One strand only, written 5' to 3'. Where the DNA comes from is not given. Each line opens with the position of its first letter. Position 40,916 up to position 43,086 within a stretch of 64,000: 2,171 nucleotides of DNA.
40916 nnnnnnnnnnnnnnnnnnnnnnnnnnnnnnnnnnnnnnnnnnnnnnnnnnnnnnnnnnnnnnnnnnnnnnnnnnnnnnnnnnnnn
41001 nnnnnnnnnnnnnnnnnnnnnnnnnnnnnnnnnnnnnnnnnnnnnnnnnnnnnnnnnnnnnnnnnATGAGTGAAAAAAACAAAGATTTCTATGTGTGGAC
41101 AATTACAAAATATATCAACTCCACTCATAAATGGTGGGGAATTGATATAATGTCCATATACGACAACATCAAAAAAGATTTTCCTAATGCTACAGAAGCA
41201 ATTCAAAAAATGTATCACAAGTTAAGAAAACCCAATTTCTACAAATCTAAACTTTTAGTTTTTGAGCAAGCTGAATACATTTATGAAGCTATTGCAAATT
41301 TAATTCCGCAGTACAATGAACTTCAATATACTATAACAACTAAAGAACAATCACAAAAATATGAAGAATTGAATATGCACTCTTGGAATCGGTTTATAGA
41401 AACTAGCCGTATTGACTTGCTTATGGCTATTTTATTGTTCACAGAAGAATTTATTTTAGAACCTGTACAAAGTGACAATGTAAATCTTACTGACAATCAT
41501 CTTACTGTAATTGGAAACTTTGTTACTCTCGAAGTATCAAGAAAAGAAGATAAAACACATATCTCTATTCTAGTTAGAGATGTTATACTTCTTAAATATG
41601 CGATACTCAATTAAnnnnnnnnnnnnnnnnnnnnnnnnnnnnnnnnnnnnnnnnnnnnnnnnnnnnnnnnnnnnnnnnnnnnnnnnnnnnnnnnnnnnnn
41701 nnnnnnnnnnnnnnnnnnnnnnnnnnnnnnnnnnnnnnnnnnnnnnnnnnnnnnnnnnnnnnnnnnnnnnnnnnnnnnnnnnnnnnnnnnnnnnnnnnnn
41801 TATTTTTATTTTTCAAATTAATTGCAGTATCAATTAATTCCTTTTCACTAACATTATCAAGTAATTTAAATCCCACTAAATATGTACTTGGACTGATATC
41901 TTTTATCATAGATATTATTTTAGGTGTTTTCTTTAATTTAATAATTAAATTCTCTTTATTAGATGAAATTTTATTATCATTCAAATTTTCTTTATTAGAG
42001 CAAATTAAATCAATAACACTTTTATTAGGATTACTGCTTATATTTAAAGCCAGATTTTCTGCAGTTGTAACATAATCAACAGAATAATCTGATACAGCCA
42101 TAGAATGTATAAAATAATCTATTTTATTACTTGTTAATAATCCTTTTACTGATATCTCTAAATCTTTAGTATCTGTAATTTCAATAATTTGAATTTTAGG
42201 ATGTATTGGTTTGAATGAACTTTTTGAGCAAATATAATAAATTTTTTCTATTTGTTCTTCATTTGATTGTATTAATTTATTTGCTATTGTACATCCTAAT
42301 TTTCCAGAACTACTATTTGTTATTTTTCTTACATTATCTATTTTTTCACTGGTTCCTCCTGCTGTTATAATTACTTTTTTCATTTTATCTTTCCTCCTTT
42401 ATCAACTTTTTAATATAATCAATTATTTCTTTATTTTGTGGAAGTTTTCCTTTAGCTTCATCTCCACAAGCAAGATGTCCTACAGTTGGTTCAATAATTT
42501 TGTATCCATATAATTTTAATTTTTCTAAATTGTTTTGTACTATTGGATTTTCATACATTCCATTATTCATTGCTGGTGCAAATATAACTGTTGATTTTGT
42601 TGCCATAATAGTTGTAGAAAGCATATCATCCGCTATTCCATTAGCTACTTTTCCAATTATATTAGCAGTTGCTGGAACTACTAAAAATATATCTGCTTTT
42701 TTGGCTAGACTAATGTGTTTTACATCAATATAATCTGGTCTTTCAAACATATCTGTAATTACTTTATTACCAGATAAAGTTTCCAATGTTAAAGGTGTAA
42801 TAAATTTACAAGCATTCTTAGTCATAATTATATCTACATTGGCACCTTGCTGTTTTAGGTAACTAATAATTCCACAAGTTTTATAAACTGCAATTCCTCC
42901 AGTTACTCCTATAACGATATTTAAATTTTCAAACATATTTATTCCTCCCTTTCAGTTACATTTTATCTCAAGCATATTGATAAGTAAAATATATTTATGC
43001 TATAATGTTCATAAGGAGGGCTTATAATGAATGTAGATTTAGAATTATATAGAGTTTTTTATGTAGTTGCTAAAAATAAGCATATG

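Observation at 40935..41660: Second orphan gene of the islet, with a promoter whose -35 sits inside a perfect palindrome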

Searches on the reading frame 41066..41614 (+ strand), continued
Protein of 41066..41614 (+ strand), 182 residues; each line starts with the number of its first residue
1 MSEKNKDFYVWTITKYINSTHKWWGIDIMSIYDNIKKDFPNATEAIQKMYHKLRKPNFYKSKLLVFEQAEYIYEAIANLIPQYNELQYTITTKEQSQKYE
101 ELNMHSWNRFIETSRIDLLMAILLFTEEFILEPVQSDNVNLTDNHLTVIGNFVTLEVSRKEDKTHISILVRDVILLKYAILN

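Call 64: find_encoding_contigs(protein=P0045, flank=6000, max_places=3)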
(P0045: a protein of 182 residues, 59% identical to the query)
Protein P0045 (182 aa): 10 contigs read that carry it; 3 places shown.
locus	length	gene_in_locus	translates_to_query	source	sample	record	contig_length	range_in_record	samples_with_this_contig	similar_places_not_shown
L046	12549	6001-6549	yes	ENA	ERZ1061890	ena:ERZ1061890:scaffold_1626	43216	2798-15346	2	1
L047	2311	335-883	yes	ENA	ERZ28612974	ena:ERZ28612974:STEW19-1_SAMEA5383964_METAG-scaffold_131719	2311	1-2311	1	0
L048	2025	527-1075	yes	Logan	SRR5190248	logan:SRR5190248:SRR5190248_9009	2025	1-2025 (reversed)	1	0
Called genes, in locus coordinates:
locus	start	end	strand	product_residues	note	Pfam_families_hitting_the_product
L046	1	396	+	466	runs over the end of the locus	PF19295:SufBD_N, PF01458:SUFBD_core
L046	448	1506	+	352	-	PF01458:SUFBD_core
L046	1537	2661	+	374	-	PF00266:Aminotran_5, PF01041:DegT_DnrJ_EryC1, PF01053:Cys_Met_Meta_PP (weak)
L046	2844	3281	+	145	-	PF01592:NifU_N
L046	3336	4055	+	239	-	PF03054:tRNA_Me_trans, PF20259:tRNA_Me_trans_M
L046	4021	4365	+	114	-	PF20258:tRNA_Me_trans_C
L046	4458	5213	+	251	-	PF00899:ThiF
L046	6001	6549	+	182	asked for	-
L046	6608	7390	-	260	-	-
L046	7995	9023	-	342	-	-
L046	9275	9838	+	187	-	PF03734:YkuD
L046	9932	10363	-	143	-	PF00075:RNase_H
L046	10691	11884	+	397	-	-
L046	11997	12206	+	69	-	PF05636:HIGH_NTase1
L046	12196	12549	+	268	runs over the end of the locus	PF05636:HIGH_NTase1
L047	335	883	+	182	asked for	-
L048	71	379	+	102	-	-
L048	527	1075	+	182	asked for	-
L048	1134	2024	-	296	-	?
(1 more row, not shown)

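Call 74: search_protein_families(library=pfam, proteins=[L001:10156-10542:-, L002:10672-11043:-, L024:5611-6108:+, L040:4465-5106:+, L046:6608-7390:-, L043:4972-5727:-, L036:8893-9531:-], max_evalue=0.01)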
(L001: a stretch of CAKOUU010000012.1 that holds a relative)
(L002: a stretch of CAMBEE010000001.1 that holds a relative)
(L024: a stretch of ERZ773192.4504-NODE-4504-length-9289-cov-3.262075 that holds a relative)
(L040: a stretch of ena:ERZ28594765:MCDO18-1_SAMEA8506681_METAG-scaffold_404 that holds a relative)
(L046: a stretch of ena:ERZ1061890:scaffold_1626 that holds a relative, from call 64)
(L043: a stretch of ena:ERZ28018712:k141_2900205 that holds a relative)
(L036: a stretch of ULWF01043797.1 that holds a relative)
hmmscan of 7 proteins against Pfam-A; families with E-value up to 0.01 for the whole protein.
L001:10156-10542:- (128 aa): 0 families

L002:10672-11043:- (123 aa): 0 families

L024:5611-6108:+ (165 aa): 0 families

L040:4465-5106:+ (213 aa): 5 families
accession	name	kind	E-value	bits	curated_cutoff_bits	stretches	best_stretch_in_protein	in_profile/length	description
PF13518.12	HTH_28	-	2.5e-07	31.1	25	1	10-59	1-52/52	Helix-turn-helix domain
PF13551.12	HTH_29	-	1.7e-06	28.4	28.1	1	20-64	11-56/64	Winged helix-turn helix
PF13565.12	HTH_32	-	0.00038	21.4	33.7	1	36-92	1-56/73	Homeodomain-like domain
PF13384.12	HTH_23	-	0.003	17.8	24.6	1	20-44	17-41/50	Homeodomain-like domain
PF12728.13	HTH_17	-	0.0036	18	27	1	23-43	4-24/51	Helix-turn-helix domain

L046:6608-7390:- (260 aa): 0 families

L043:4972-5727:- (251 aa): 1 family
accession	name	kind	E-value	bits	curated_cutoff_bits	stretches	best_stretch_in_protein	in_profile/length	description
PF08647.16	BRE1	-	0.0036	17.8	27.9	1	30-85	33-88/95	BRE1 E3 ubiquitin ligase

L036:8893-9531:- (212 aa): 4 families
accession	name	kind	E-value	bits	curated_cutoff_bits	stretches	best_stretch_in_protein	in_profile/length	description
PF01569.27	PAP2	-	1.1e-21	77.4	27.2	1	93-207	5-127/130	PAP2 superfamily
PF14378.12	PAP2_3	-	2.3e-05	24.7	27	1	124-194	122-184/190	PAP2 superfamily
PF14360.12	PAP2_C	-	0.00045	21.2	27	1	131-201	8-72/74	PAP2 superfamily C-terminal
PF02163.28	Peptidase_M50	-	0.0024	17.7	27.2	1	10-119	44-106/221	Peptidase family M50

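Call 75: find_encoding_contigs(protein=P0127, flank=4000, max_places=3)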
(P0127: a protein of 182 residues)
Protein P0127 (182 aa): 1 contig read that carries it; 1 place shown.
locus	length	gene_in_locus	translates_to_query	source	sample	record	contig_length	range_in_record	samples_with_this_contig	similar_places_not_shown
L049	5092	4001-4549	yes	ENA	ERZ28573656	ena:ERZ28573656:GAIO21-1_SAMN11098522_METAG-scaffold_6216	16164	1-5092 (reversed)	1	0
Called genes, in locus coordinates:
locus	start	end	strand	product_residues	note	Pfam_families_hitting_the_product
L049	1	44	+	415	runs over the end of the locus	PF00070:Pyr_redox (faint), PF00890:FAD_binding_2 (weak), PF01134:GIDA, PF01266:DAO (faint), PF03486:HI0933_like, PF12831:FAD_oxidored, PF07992:Pyr_redox_2, PF22780:HI0933_like_1st, +1 more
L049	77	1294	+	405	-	PF00089:Trypsin, PF13365:Trypsin_2, PF00595:PDZ, PF13180:PDZ_2, PF17820:PDZ_6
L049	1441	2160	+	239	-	-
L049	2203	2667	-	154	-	PF11391:DUF2798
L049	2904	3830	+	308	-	PF02368:Big_2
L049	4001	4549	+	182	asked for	-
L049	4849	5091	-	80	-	?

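Call 77: find_encoding_contigs(protein=P0144, flank=4000, max_places=3)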
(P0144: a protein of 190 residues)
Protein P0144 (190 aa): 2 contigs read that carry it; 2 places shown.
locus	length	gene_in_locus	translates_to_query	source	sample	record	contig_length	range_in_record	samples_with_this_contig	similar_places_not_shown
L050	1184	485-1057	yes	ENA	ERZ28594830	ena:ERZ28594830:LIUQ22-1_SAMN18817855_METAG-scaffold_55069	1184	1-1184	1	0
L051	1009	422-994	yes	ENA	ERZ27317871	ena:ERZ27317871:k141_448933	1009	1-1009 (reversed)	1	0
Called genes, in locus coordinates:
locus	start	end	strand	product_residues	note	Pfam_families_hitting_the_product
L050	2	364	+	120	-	?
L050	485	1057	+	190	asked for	-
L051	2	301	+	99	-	?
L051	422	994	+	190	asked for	-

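Call 101: search_protein_families(library=pfam, proteins=[L045:1114-1695:+, L045:1667-2278:+, L048:71-379:+, L026:7-561:+, L049:1441-2160:+, L025:8807-9097:+, L019:8888-9445:+, L019:10731-11165:-, L018:1697-1969:+], max_evalue=0.01)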
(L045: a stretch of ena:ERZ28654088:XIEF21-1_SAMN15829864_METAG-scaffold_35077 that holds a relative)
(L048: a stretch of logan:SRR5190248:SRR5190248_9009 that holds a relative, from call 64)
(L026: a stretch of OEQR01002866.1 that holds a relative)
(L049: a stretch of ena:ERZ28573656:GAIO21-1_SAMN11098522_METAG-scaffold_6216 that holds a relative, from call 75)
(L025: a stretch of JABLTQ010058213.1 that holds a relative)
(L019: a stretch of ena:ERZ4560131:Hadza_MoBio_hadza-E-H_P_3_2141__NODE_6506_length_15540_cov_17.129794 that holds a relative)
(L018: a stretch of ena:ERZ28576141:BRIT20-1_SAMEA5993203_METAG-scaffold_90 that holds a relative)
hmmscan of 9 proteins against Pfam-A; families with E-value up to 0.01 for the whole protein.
L045:1114-1695:+ (193 aa): 2 families
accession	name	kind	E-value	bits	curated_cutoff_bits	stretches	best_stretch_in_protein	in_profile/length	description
PF00750.26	tRNA-synt_1d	-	4.2e-27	95.5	23.3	1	105-185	9-89/349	tRNA synthetases class I (R), catalytic domain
PF03485.21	Arg_tRNA_synt_N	-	2e-19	70.4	21.5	1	4-88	3-85/85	Arginyl tRNA synthetase N terminal domain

L045:1667-2278:+ (203 aa): 1 family
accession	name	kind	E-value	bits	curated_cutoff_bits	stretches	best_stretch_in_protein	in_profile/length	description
PF00750.26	tRNA-synt_1d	-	8.5e-43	147.1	23.3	1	10-185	116-291/349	tRNA synthetases class I (R), catalytic domain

L048:71-379:+ (102 aa): 0 families

L026:7-561:+ (185 aa): 1 family
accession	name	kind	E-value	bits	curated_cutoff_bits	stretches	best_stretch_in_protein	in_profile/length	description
PF04011.17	LemA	-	6.5e-24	84.9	26.2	1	43-180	2-145/149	LemA family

L049:1441-2160:+ (239 aa): 1 family
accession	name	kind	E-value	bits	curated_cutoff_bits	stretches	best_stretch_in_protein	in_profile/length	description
PF13828.11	DUF4190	-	8.3e-05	22.7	35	1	7-67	1-61/62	Domain of unknown function (DUF4190)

L025:8807-9097:+ (96 aa): 0 families

L019:8888-9445:+ (185 aa): 0 families

L019:10731-11165:- (144 aa): 0 families

L018:1697-1969:+ (90 aa): 0 families

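Call 107: search_protein_families(library=padloc, alignment_id=A8, max_evalue=0.01)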
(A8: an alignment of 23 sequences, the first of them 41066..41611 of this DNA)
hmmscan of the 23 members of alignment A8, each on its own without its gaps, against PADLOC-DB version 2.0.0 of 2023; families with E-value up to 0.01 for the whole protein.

A. member 1, window:41066-41611:+ (182 aa): 0 families

B. families by the number of members that match (of 23 scanned): 2 families
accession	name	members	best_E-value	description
PDLC04465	PDC-M15B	1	5.7e-05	-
PDLC01849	CARF3--CARF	1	0.0084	-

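Call 108: search_solved_structures(query=A8, max_evalue=1)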
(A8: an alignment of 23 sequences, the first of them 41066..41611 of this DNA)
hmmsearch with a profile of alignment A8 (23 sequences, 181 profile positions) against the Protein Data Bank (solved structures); distinct sequences matched with E-value up to 1: 4.
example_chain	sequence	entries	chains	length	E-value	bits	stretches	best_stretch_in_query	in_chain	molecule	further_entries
9rxy_A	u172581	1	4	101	0.0033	20.6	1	68-127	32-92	Domesticated Restriction of Ty1-Prime Relic 2 (Drt2)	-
9rxx_A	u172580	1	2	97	0.01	18.9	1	68-127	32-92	Capsid protein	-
9rxw_A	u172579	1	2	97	0.013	18.6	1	68-127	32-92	Capsid protein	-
8p7w_C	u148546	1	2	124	0.95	12.6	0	67-105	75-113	Nanobody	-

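Call 109: search_protein_families(library=padloc, proteins=[P0152, P0154, P0162, P0164, P0165, P0171, P0172, P0174, P0177, P0178], max_evalue=0.05)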
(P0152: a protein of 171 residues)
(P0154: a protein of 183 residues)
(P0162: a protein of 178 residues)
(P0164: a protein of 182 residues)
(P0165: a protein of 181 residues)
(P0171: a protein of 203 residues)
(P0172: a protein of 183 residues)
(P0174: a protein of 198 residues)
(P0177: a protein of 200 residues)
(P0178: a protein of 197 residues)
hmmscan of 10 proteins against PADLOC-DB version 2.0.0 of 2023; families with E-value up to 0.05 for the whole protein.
P0152 (171 aa): 1 family
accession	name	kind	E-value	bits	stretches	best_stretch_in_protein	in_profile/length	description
PDLC00270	PtuA1|PtuA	-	0.012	11.8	1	7-92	112-198/627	AAA ATPase domain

P0154 (183 aa): 0 families

P0162 (178 aa): 0 families

P0164 (182 aa): 0 families

P0165 (181 aa): 0 families

P0171 (203 aa): 0 families

P0172 (183 aa): 0 families

P0174 (198 aa): 0 families

P0177 (200 aa): 0 families

P0178 (197 aa): 0 families
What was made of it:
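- On Known anti-phage defence systems (PADLOC-DB v2): Of 23 diverse family members, one unidentified member (among P0127-P0144) hit PDC-M15B at E 5.7e-5 (calls 107, 109).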

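Call 112: find_homologous_proteins(query=A8, max_evalue=0.001)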
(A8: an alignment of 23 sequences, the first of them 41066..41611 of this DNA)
Query A8 (23 sequences) (182 aa, profile of the alignment): 135 proteins with E <= 0.001 among 3343 candidates; the best 120 are listed.
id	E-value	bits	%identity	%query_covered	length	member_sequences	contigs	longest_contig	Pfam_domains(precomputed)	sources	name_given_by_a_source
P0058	1.2e-69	252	59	100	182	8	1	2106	-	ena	-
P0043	5.5e-69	250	60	100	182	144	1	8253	-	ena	-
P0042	5.7e-69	250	60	100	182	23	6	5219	-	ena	-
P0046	3.0e-68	247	61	100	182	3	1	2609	-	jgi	-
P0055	5.5e-68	246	58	99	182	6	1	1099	-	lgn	-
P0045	6.0e-68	246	59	100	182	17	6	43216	-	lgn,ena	-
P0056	1.0e-67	246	58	99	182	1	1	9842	-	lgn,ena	-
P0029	1.2e-67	245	65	100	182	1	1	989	-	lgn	-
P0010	1.2e-67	245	69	100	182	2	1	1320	-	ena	-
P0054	3.3e-67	244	60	100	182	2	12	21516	-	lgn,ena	-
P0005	3.7e-67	244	71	100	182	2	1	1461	-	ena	-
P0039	4.7e-67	243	63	100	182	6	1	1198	-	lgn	-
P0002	5.2e-67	243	74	100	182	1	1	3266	-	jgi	-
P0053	7.3e-67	243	59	100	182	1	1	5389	-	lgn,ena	-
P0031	9.2e-67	242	65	100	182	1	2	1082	-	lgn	-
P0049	5.8e-66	240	60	98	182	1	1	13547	-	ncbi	-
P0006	1.0e-65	239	70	100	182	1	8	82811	-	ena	-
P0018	1.2e-64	236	69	100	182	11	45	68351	-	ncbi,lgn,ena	-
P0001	3.9e-64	234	97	100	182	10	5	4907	-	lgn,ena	-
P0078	2.6e-63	231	58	100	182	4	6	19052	-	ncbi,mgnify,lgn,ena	mgnify:FL=1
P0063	4.9e-56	207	59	100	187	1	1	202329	-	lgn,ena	-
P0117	9.4e-56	207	53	100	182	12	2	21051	-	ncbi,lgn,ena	-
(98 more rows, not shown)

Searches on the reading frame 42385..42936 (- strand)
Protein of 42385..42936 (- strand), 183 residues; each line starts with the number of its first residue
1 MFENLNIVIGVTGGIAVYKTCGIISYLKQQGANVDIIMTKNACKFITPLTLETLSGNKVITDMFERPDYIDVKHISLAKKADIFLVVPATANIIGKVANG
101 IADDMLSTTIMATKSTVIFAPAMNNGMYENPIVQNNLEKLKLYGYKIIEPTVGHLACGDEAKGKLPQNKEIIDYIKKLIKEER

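Call 80: find_encoding_contigs(protein=window:42385-42936:-, flank=6000, max_places=8)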
Protein window:42385-42936:- (183 aa): 5 contigs read that carry it; 2 places shown.
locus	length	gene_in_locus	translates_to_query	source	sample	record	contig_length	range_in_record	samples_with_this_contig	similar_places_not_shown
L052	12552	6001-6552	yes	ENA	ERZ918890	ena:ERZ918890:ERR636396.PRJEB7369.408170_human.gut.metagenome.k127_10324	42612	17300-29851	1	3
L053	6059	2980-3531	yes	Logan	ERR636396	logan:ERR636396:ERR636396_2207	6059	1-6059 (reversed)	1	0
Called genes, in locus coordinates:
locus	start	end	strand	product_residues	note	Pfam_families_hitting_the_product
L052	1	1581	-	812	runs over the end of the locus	PF01136:Peptidase_U32, PF12392:DUF3656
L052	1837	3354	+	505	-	PF00404:Dockerin_1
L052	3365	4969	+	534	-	PF12733:Cadherin-like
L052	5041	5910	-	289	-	PF00126:HTH_1, PF03466:LysR_substrate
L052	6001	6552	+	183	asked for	PF02441:Flavoprotein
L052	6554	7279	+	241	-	PF04127:DFP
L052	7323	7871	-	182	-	-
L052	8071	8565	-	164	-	-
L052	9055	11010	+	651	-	PF00270:DEAD (faint), PF04851:ResIII, PF17757:UvrB_inter, PF27431:UvrB_3rd, PF00271:Helicase_C, PF12344:UvrB, PF02151:UVR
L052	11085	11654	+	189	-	PF06161:DUF975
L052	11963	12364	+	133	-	PF00829:Ribosomal_L21p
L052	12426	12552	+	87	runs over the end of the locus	PF01016:Ribosomal_L27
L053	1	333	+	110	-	?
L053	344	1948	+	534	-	PF12733:Cadherin-like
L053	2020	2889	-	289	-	PF00126:HTH_1, PF03466:LysR_substrate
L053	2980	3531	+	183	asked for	PF02441:Flavoprotein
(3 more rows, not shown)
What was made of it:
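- The islet is fixed in all contigs of this species that were recovered (call 80).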
